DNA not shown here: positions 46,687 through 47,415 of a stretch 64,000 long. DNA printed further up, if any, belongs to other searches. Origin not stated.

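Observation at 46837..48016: JAMM/MPN+ metalloprotease translationally coupled to MoeB-type E1, with no ubiquitin-like carrier gene nearby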

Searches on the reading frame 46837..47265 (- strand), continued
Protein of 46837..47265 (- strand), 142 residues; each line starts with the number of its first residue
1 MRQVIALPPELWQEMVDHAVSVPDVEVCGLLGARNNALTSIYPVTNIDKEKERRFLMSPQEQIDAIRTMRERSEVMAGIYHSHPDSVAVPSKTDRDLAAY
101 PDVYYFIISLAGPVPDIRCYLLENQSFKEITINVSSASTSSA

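Call 18: search_protein_families(library=pfam, proteins=[L034:1493-1897:+, L009:4828-5250:+, L049:8636-9043:+, L014:8753-9142:+, L029:8977-9189:+, L071:8981-9196:+, L059:10418-10630:+, L016:9983-10405:+], max_evalue=1)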
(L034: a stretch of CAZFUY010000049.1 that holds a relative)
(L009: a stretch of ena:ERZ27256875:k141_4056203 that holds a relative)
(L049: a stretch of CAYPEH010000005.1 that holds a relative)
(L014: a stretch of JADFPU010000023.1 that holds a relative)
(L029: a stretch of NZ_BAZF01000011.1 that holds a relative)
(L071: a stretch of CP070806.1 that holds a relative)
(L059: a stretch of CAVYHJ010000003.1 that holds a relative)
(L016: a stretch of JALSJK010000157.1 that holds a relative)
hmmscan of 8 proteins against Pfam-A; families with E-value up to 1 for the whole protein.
L034:1493-1897:+ (134 aa): 0 families

L009:4828-5250:+ (140 aa): 0 families

L049:8636-9043:+ (135 aa): 0 families

L014:8753-9142:+ (129 aa): 1 family
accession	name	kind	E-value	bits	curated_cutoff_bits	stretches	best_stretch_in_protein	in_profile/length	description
PF00403.32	HMA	-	0.029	15.2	24.8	1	27-66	15-56/62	Heavy-metal-associated domain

L029:8977-9189:+ (70 aa): 3 families
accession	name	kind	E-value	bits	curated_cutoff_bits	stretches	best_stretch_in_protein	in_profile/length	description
PF02597.26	ThiS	-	7.8e-11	42.8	22.5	1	12-69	16-76/76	ThiS family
PF22382.1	EndoS_helical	-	0.15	12.3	26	1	14-46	19-49/64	Endo-beta-N-acetylglucosaminidase, helical bundle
PF00064.24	Neur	-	0.35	10.1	27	1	3-58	266-321/334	Neuraminidase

L071:8981-9196:+ (71 aa): 3 families
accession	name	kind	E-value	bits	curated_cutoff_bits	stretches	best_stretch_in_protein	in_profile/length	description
PF02597.26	ThiS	-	2.2e-13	51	22.5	1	5-67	3-76/76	ThiS family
PF03990.20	DUF348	-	0.0032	17.6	24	1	3-28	3-29/41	G5-linked-Ubiquitin-like domain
PF14453.12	ThiS-like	-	0.012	16.1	26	1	1-30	1-28/57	ThiS-like ubiquitin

L059:10418-10630:+ (70 aa): 5 families
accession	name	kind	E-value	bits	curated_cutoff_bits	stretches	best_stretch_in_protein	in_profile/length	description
PF02597.26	ThiS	-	1.1e-10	42.3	22.5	1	5-68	1-76/76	ThiS family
PF14453.12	ThiS-like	-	0.0055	17.2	26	1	3-32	1-30/57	ThiS-like ubiquitin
PF21965.2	SAMP2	-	0.048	14.5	27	1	3-41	3-44/63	Small archaeal modifier protein 2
PF13510.11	Fer2_4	-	0.1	13.1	22.8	1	2-29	3-30/82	2Fe-2S iron-sulfur cluster binding domain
PF03990.20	DUF348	-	0.24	11.6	24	1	3-30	1-29/41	G5-linked-Ubiquitin-like domain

L016:9983-10405:+ (140 aa): 2 families
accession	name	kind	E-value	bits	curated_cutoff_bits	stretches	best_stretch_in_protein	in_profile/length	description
PF14464.11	Prok-JAB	-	2.3e-18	66.6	25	1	13-117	2-106/114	Prokaryotic homologs of the JAB domain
PF01398.27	JAB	-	0.041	14.2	22.5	1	62-101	65-107/117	JAB1/Mov34/MPN/PAD-1 ubiquitin protease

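Call 23: search_solved_structures(query=A1, max_evalue=0.001, show_alignments=2)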
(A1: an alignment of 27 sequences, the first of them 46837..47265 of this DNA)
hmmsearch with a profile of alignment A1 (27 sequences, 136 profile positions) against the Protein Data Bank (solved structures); distinct sequences matched with E-value up to 0.001: 14.
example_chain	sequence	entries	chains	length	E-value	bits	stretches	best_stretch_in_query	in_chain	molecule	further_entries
2kks_A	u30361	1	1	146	5e-31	110.2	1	6-132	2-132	Uncharacterized protein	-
2kcq_A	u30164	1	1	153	3.9e-17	65.3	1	10-123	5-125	Mov34/MPN/PAD-1 family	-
5lda_A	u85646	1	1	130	1.8e-16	63.1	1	5-134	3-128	JAMM1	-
5ld9_A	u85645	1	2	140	2.6e-16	62.6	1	6-134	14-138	JAMM1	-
5cw3_A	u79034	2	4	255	2.7e-07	33.4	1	3-135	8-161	BRCA1/BRCA2-containing complex subunit 3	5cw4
5cw6_A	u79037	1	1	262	7.5e-07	32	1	4-100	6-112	DrBRCC36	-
1oi0_A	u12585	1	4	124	1.5e-05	27.7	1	74-129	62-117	HYPOTHETICAL PROTEIN AF2198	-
1r5x_A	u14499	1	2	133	2.3e-05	27.2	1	74-129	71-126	AfJAMM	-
5cw5_A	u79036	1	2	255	0.0004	23.1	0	3-135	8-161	BRCA1/BRCA2-containing complex subunit 3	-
6fjv_A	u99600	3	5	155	0.0004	23.1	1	6-99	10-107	26S proteasome regulatory subunit N11-like protein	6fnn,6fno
8pvy_A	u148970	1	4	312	0.00041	23.1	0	67-100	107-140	Lys-63-specific deubiquitinase BRCC36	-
6r8f_A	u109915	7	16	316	0.00042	23.1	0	67-100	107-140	Lys-63-specific deubiquitinase BRCC36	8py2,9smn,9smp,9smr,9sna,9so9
6gvw_B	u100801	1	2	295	0.00044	23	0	67-100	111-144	Lys-63-specific deubiquitinase BRCC36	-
6h3c_B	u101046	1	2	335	0.0005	22.8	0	67-100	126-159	Lys-63-specific deubiquitinase BRCC36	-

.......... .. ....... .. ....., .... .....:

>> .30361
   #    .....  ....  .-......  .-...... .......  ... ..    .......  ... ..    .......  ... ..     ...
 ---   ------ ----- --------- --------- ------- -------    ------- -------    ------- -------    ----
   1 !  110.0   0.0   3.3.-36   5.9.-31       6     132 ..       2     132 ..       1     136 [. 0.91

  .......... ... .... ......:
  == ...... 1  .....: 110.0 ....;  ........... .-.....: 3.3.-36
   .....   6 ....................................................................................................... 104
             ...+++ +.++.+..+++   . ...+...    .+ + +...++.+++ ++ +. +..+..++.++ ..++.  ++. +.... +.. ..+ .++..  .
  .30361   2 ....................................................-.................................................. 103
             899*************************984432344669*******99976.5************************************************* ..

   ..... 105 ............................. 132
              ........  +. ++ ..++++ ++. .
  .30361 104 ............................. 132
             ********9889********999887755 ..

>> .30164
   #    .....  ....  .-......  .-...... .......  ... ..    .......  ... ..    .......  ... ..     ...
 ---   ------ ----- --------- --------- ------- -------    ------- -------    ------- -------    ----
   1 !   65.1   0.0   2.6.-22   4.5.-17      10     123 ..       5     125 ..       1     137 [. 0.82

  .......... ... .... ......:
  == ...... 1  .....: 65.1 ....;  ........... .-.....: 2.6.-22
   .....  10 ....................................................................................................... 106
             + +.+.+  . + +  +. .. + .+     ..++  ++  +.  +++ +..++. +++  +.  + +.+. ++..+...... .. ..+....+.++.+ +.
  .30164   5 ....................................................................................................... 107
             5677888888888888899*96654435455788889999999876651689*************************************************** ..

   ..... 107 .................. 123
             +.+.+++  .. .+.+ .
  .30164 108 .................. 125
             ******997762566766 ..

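Call 26: search_solved_structures(query=L029:9189-9998:+, max_evalue=1e-20)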
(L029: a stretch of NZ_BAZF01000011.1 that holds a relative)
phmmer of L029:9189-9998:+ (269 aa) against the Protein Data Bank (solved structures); distinct sequences matched with E-value up to 1e-20: 15.
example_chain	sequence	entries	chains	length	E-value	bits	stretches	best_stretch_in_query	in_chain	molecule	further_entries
1jw9_B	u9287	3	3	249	5.7e-59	203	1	2-247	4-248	MOLYBDOPTERIN BIOSYNTHESIS MOEB PROTEIN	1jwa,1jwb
1zfn_A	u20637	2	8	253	5.8e-59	203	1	4-249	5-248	Adenylyltransferase thiF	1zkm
1zud_1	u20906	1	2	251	6.6e-59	202.8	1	4-249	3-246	Adenylyltransferase thiF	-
6yub_B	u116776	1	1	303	5.2e-51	176.9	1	2-213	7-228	Adenylyltransferase and sulfurtransferase uba4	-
6yub_A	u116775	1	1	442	2.2e-50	174.9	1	2-213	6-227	Adenylyltransferase and sulfurtransferase uba4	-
6z6s_DDD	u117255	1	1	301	2.4e-49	171.5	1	2-213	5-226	Adenylyltransferase and sulfurtransferase uba4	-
6yuc_D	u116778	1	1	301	2.4e-49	171.5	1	2-213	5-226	Adenylyltransferase and sulfurtransferase uba4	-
9qgg_B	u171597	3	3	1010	2e-23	86.5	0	19-188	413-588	E1 ubiquitin-activating enzyme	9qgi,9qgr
6nya_A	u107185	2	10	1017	1.5e-22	83.6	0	10-188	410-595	Ubiquitin-activating enzyme E1 1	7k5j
5tr4_A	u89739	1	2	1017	1.5e-22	83.6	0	10-188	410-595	Ubiquitin-activating enzyme E1 1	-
3cmm_A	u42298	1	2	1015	1.6e-22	83.5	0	10-188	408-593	Ubiquitin-activating enzyme E1 1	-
5l6h_A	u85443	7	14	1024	1.6e-22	83.5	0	10-188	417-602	Ubiquitin-activating enzyme E1 1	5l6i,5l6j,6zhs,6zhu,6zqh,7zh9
4nnj_A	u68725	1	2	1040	1.7e-22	83.4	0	10-188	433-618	Ubiquitin-activating enzyme E1 1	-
4ii2_A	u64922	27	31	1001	3.1e-21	79.3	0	19-187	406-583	Ubiquitin-activating enzyme E1 1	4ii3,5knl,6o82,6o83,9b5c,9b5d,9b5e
6zht_C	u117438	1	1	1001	3.6e-21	79.1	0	10-188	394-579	Ubiquitin-activating enzyme E1 1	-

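Call 33: find_homologous_proteins(query=L034:1493-1897:+, max_evalue=0.001)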
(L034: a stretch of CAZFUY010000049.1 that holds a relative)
Query L034:1493-1897:+ (134 aa): 284 proteins with E <= 0.001 among 289 candidates; the best 120 are listed.
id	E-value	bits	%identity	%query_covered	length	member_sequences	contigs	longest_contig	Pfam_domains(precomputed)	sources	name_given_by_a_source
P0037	7.5e-85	300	100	100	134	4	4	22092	-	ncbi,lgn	-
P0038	8.9e-70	251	82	100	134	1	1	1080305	-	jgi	jgi:hypothetical protein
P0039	8.3e-69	248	81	100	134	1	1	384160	-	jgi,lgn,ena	-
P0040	8.7e-69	248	82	100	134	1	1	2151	-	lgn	-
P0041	1.6e-68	247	81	100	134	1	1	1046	-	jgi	-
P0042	2.1e-68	246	82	100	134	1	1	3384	-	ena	-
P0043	6.1e-68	245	81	100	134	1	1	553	-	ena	-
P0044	1.1e-67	244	81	100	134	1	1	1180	-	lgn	-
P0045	1.9e-67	243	80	100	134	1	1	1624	-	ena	-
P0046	2.5e-67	243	82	100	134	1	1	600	-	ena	-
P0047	2.7e-67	243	81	100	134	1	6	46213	-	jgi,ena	jgi:hypothetical protein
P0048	5.5e-67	242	79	100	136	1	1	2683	-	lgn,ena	-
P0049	1.7e-66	240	81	100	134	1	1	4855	-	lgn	-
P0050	2.0e-66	240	78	100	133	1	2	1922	-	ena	-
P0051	4.4e-66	239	80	100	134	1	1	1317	-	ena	-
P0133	4.9e-60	219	76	96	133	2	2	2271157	-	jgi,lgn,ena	-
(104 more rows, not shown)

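Call 36: find_encoding_contigs(protein=P0133, flank=10000, max_places=2)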
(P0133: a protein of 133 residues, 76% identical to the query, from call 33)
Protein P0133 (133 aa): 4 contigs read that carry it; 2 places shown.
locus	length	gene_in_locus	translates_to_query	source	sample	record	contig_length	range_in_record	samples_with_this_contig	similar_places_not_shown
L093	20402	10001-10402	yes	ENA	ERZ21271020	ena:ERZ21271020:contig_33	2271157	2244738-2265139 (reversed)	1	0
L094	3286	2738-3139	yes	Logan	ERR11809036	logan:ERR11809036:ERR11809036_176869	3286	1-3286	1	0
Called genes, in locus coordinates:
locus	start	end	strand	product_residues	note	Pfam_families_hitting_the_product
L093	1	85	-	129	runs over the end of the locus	PF01386:Ribosomal_L25p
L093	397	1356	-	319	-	PF13793:Pribosyltran_N, PF00156:Pribosyltran, PF14572:Pribosyl_synth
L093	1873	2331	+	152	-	-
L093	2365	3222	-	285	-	PF00288:GHMP_kinases_N, PF08544:GHMP_kinases_C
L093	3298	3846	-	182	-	PF03550:LolB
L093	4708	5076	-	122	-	PF12895:ANAPC3 (faint), PF13414:TPR_11 (faint), PF13428:TPR_14 (faint), PF13431:TPR_17 (faint), PF14559:TPR_19 (faint), PF13424:TPR_12, PF13371:TPR_9 (weak), PF13432:TPR_16 (weak), +5 more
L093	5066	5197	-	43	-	PF13431:TPR_17 (weak)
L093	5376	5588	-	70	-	PF14559:TPR_19 (faint), PF13424:TPR_12 (faint), PF13181:TPR_8 (faint), PF00515:TPR_1 (faint), PF07719:TPR_2 (faint), PF13174:TPR_6 (faint), PF13176:TPR_7 (faint), PF13432:TPR_16 (weak)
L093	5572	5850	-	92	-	PF14559:TPR_19 (faint)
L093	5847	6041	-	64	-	-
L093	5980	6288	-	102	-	-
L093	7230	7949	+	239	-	PF01488:Shikimate_DH, PF00745:GlutR_dimer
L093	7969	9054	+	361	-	PF03462:PCRF, PF00472:RF-1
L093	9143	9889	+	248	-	PF17827:PrmC_N, PF05175:MTS, PF06325:PrmA, PF13847:Methyltransf_31, PF02390:Methyltransf_4, PF08241:Methyltransf_11, PF08242:Methyltransf_12, PF13649:Methyltransf_25, +5 more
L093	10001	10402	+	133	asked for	-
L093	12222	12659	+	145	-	PF14464:Prok-JAB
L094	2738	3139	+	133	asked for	-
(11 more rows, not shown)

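Call 42: predict_structure(alignment_id=A2)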
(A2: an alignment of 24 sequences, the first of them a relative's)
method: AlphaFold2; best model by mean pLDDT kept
length: 134 residues; sequences in the alignment: 24
mean_pLDDT: 67.4   pTM: 0.53
mean pLDDT of the five models: 67.4, 63.9, 53.9, 53.6, 52.4
residues with pLDDT >= 90: 5; 70-90: 61; 50-70: 46; < 50: 22
segments of 3 or more residues with pLDDT < 50: 101-106, 120-127, 129-134
pLDDT, mean of each block of 10 residues (from residue 1): 67 77 81 86 88 85 78 66 57 55 50 51 46 40
secondary structure, 60 per line:
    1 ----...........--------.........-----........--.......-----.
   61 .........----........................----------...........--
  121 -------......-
elements in order: E8-15 H24-32 E38-45 E48-54 H60-69 H75-97 H108-118 H128-133

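Call 46: fold_search(model_id=the predicted structure, library=pdb)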
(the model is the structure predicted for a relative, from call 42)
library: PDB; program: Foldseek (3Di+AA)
matches with E <= 10: 1019; with E <= 0.001: 0
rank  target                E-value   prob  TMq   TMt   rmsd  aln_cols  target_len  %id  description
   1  2aw0_MODEL_1_A        2.5e-03  1.00  0.43  0.74   2.9        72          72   15  FOURTH METAL-BINDING DOMAIN OF THE MENKES COPPER-TRANSPORTING ATPASE, NMR, 20 STRUCTURES (released 1998-01-14)
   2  2l3m_MODEL_1_A        6.2e-03  1.00  0.43  0.75   2.5        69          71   13  Solution structure of the putative copper-ion-binding protein from Bacillus anthracis str. Ames (released 2011-01-12)
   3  1osd_A                6.7e-03  1.00  0.40  0.68   2.9        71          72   13  crystal structure of Oxidized MerP from Ralstonia metallidurans CH34 (released 2004-05-18)
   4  6a71_B                7.1e-03  1.00  0.42  0.73   2.7        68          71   15  Crystal Structure of Human ATP7B and TM Complex (released 2019-04-03)
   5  6a71_A                8.1e-03  1.00  0.42  0.73   2.6        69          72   14  Crystal Structure of Human ATP7B and TM Complex (released 2019-04-03)
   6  6ff1                  8.1e-03  1.00  0.41  0.73   2.4        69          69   20  CsoZ metallochaperone (released 2019-01-30)
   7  1oq3_MODEL_1_A        8.1e-03  1.00  0.41  0.68   2.7        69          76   23  A core mutation affecting the folding properties of a soluble domain of the ATPase protein CopA from Bacillus  (released 2003-09-16)
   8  2qif_B                9.8e-03  1.00  0.41  0.74   2.4        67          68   15  Crystal structure of a metallochaperone with a tetranuclear Cu(I) cluster (released 2008-07-08)
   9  1kqk_MODEL_1_A        1.2e-02  1.00  0.41  0.64   2.8        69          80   19  Solution Structure of the N-terminal Domain of a Potential Copper-translocating P-type ATPase from Bacillus su (released 2002-04-17)
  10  2ldi_MODEL_1_A        1.2e-02  1.00  0.41  0.71   2.7        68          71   20  NMR solution structure of ZiaAN sub mutant (released 2011-11-30)
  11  4q2m                  1.4e-02  1.00  0.34  0.66   3.1        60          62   15  Structure of the E. coli YajR Transporter YAM Domain Combined Iodine (released 2014-07-09)
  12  1qup_B                1.5e-02  1.00  0.36  0.24   3.4        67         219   15  CRYSTAL STRUCTURE OF THE COPPER CHAPERONE FOR SUPEROXIDE DISMUTASE (released 1999-12-10)
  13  2gcf_MODEL_1_A        1.6e-02  1.00  0.39  0.64   2.6        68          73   19  Solution structure of the N-terminal domain of the coppper(I) ATPase PacS in its apo form (released 2006-05-30)
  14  2qif_A                1.8e-02  1.00  0.42  0.74   2.4        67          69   15  Crystal structure of a metallochaperone with a tetranuclear Cu(I) cluster (released 2008-07-08)
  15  2rml_MODEL_1_A        1.9e-02  1.00  0.41  0.38   2.7        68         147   22  Solution structure of the N-terminal soluble domains of Bacillus subtilis CopA (released 2008-02-26)
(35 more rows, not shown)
